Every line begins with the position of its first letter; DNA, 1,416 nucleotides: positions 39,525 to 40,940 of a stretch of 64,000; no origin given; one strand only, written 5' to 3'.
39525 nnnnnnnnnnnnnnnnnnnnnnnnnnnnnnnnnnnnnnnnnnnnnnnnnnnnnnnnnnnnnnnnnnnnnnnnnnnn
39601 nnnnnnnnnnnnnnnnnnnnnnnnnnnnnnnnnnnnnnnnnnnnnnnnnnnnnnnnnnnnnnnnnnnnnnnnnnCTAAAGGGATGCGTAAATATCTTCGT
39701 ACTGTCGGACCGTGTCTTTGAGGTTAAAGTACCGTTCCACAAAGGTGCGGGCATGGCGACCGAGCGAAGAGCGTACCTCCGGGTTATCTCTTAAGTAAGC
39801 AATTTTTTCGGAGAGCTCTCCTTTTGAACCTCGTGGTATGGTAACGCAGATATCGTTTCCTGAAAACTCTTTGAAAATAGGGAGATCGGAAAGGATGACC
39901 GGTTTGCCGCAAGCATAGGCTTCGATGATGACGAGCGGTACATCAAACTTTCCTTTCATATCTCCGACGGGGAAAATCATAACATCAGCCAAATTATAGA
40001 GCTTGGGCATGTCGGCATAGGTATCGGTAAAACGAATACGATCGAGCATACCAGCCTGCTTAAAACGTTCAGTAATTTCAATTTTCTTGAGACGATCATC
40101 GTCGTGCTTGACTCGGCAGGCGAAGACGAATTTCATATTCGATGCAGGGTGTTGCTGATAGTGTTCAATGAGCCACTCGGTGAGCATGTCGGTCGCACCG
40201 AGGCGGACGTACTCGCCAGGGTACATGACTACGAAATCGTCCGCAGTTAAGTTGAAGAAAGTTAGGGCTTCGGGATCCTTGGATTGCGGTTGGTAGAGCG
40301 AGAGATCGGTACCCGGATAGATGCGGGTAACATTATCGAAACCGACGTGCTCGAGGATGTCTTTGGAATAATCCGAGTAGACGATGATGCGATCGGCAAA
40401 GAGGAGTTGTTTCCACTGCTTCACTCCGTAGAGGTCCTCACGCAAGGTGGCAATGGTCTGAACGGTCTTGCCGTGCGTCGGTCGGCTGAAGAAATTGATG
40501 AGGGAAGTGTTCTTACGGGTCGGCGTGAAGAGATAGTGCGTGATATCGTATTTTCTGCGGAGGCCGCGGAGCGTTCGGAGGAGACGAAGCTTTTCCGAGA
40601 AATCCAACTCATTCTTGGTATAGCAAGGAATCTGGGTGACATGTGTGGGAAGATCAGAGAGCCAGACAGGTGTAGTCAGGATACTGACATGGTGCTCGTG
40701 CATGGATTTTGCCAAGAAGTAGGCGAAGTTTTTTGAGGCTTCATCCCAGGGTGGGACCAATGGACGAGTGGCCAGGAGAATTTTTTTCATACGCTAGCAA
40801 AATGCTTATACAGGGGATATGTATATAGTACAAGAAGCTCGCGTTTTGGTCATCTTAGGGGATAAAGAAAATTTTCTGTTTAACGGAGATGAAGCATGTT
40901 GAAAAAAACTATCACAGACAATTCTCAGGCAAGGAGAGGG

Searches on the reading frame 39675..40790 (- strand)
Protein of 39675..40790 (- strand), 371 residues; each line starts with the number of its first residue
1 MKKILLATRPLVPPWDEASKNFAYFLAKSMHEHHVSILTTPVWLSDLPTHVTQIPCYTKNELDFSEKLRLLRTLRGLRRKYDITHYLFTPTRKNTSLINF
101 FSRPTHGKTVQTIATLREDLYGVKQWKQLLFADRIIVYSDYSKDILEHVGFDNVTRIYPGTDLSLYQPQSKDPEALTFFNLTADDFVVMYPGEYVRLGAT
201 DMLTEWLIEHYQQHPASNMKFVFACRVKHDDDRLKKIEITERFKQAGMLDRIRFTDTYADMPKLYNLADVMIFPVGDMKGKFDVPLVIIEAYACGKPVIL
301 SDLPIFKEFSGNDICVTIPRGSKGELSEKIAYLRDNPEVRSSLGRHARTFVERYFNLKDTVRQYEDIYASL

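Call 52: search_protein_families(library=pfam, proteins=[window:39675-40790:-], max_evalue=0.001)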
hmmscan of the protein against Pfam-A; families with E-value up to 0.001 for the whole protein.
window:39675-40790:- (371 aa): 4 families
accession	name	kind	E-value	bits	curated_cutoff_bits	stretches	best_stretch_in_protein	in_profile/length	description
PF13692.12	Glyco_trans_1_4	-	1.3e-13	51.8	27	1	201-334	18-140/142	Glycosyl transferases group 1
PF00534.26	Glycos_transf_1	-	1.5e-11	44.5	26.4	1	239-349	62-171/172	Glycosyl transferases group 1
PF13524.12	Glyco_trans_1_2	-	6.4e-09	36.3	25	1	257-365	36-143/144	Glycosyl transferase-like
PF13439.12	Glyco_transf_4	-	3.1e-05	24.5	28.5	1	33-164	20-169/170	Glycosyltransferase Family 4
